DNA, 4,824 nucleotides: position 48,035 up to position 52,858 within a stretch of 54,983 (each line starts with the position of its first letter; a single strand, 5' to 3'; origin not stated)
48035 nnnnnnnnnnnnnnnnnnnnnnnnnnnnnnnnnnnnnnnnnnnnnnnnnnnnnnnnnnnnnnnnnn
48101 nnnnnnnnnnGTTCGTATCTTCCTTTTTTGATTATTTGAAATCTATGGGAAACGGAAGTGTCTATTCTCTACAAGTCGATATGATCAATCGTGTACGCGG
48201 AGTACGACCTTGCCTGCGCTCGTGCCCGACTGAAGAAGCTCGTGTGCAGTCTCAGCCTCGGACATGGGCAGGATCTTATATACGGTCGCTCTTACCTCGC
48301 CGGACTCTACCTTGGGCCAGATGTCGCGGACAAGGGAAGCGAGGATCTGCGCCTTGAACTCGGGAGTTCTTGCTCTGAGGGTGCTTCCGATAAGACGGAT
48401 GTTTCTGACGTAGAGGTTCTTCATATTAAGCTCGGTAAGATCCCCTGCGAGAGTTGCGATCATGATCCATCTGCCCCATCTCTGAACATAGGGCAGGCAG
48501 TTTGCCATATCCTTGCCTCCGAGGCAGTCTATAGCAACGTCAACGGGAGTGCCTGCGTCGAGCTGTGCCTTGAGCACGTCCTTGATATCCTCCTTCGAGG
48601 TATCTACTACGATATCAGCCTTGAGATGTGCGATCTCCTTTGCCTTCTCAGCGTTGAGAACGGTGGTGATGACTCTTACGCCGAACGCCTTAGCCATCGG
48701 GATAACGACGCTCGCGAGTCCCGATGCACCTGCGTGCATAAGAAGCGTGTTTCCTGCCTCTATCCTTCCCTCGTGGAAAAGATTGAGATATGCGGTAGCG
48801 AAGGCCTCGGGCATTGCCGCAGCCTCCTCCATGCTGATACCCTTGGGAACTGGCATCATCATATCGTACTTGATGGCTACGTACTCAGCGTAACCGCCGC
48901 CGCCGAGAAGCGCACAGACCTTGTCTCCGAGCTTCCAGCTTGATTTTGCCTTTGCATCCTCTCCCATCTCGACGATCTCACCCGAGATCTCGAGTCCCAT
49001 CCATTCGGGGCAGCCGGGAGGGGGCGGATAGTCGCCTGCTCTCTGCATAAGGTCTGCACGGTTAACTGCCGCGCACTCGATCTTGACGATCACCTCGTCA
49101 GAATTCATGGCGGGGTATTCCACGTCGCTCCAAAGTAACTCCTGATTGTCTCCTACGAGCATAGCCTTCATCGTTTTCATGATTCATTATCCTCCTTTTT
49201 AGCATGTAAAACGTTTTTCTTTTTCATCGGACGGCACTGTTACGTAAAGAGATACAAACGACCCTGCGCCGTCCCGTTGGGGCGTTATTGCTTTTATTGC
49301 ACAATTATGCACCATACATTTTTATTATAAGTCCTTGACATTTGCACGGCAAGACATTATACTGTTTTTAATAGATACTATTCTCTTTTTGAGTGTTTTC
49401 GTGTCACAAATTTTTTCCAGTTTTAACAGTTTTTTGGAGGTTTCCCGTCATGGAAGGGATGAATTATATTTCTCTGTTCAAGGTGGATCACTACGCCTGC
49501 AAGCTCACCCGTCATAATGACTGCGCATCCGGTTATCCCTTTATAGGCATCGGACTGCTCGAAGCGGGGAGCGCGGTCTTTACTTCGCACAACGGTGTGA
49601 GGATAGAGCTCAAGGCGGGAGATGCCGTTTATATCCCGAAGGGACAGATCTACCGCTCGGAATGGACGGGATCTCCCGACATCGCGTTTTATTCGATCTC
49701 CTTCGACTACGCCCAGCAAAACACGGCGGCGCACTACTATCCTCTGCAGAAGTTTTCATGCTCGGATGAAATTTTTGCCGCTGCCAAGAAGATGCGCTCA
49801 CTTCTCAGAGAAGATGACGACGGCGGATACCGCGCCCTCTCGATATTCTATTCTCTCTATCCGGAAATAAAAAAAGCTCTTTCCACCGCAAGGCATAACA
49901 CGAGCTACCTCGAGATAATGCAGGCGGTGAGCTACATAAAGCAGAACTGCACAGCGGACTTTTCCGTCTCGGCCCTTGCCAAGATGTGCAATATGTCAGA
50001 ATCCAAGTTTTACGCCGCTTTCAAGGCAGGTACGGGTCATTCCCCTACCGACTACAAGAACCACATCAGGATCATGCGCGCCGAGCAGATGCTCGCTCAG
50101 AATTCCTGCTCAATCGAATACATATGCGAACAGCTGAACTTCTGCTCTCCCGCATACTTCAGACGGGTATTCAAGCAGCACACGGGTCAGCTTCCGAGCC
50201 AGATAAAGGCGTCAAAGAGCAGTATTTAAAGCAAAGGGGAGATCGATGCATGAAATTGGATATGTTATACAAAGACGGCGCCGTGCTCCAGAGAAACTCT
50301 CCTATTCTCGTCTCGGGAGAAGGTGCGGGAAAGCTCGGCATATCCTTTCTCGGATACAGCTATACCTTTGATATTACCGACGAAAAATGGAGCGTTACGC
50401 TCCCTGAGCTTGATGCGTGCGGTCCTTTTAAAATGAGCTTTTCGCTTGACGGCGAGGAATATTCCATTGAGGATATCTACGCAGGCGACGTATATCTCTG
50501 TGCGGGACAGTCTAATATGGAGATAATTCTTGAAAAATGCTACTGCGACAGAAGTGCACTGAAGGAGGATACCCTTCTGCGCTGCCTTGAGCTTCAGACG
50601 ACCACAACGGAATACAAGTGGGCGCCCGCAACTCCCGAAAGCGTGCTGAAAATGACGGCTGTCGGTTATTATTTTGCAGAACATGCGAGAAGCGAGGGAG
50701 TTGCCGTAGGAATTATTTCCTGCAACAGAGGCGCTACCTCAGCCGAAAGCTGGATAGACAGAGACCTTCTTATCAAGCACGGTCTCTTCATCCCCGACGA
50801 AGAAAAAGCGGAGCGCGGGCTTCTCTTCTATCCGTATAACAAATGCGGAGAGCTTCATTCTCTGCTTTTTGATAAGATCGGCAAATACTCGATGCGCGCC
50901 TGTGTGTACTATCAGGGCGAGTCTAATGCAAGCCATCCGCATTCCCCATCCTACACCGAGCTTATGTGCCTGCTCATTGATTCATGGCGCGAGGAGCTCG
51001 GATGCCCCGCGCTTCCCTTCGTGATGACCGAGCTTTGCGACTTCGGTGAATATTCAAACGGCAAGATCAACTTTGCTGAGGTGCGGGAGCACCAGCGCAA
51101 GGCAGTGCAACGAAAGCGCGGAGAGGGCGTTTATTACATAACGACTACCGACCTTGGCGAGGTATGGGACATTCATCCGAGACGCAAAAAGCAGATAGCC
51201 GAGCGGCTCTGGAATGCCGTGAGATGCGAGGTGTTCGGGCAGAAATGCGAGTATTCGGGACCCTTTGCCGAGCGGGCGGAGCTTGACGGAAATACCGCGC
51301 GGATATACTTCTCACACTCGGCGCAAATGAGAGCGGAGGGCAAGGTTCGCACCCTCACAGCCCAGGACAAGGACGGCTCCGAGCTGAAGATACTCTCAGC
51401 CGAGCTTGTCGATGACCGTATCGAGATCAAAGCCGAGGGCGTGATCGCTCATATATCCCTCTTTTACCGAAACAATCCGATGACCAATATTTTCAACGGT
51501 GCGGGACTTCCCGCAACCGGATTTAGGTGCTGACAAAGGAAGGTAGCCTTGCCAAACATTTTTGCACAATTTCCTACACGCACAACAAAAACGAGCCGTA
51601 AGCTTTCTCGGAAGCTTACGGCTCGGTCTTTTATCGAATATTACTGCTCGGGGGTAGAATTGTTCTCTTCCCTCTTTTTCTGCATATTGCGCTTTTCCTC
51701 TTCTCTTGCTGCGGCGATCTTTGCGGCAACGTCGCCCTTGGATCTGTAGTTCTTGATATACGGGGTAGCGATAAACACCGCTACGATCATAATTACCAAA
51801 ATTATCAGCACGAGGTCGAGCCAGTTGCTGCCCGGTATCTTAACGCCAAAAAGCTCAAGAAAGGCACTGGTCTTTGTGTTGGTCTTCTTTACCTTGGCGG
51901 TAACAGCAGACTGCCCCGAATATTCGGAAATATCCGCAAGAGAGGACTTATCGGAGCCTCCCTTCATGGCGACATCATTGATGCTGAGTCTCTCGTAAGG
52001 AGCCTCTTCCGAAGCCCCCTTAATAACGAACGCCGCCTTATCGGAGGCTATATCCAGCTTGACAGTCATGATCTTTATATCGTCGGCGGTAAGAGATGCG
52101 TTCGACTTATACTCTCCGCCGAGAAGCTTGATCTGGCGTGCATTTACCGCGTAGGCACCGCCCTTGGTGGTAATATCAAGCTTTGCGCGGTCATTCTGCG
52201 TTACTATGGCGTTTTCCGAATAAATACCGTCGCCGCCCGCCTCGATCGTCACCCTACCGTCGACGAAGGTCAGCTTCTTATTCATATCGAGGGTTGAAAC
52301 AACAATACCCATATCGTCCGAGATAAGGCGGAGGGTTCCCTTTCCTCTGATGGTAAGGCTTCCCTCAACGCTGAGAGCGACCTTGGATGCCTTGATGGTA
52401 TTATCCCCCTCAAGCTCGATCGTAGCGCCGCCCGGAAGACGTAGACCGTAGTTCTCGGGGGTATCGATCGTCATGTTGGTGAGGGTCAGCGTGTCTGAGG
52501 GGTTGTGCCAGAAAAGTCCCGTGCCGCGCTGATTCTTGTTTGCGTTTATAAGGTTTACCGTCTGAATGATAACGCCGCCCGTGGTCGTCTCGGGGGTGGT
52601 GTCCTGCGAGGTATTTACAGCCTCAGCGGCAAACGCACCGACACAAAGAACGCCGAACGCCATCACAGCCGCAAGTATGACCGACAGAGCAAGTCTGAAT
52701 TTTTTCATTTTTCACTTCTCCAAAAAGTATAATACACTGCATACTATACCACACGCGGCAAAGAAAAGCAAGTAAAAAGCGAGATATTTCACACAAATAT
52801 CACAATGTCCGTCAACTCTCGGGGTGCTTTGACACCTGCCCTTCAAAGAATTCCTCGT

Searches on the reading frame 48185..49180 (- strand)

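Call 25: search_protein_families(library=pfam, proteins=[window:48185-49180:-], max_evalue=0.001)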
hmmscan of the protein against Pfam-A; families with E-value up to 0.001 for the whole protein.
window:48185-49180:- (331 aa): 3 families
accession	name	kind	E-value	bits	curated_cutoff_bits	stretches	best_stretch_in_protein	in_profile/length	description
PF00107.32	ADH_zinc_N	-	1.5e-20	73.9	31.8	1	154-277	1-122/129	Zinc-binding dehydrogenase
PF13602.12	ADH_zinc_N_2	-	5.8e-17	63.3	27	1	186-327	1-134/134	Zinc-binding dehydrogenase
PF08240.17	ADH_N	-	9.8e-16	58.3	23.5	1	27-113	2-104/104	Alcohol dehydrogenase GroES-like domain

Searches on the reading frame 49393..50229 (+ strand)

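Call 25: search_protein_families(library=pfam, proteins=[window:49393-50229:+], max_evalue=0.001)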
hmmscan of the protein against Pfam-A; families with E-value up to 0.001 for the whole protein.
window:49393-50229:+ (278 aa): 4 families
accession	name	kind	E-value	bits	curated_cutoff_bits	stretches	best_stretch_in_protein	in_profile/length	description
PF12833.13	HTH_18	-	4.5e-18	65.8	33.6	1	195-272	1-78/80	Helix-turn-helix domain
PF00165.29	HTH_AraC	-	4.6e-14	52.6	26.6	2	235-270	2-39/42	Bacterial regulatory helix-turn-helix proteins, AraC family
PF07883.17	Cupin_2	-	7.8e-05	22.8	27.2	1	56-101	24-68/70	Cupin domain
PF02311.25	AraC_binding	-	0.00022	21.4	21.1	1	49-108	22-80/135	AraC-like ligand binding domain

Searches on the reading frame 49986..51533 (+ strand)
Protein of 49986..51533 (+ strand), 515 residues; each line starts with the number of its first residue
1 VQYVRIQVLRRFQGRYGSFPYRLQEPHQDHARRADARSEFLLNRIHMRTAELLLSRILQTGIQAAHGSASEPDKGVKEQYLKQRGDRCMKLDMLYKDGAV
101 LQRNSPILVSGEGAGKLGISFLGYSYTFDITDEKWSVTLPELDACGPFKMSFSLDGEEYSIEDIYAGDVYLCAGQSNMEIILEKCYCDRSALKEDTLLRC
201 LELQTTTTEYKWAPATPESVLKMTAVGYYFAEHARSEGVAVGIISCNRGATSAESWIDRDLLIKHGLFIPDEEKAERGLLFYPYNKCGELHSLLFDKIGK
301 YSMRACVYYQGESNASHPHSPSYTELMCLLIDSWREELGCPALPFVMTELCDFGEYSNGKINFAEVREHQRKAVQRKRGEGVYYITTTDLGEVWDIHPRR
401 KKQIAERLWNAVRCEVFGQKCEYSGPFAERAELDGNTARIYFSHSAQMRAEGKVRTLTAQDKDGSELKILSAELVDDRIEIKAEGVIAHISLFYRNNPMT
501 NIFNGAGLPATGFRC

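Call 25: search_protein_families(library=pfam, proteins=[window:49986-51533:+], max_evalue=0.001)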
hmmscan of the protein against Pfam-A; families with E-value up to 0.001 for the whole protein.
window:49986-51533:+ (515 aa): 1 family
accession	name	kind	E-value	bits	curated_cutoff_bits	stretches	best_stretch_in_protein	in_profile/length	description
PF03629.24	SASA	-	4.1e-18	66.3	24.8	1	167-391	2-200/226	Carbohydrate esterase, sialic acid-specific acetylesterase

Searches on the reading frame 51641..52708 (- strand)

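Call 25: search_protein_families(library=pfam, proteins=[window:51641-52708:-], max_evalue=0.001)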
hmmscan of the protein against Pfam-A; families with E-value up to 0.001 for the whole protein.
window:51641-52708:- (355 aa): 1 family
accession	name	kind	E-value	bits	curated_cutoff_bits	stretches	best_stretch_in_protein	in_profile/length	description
PF14262.12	Cthe_2159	-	0.00013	21.8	25.8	1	108-213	83-170/262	Carbohydrate-binding domain-containing protein Cthe_2159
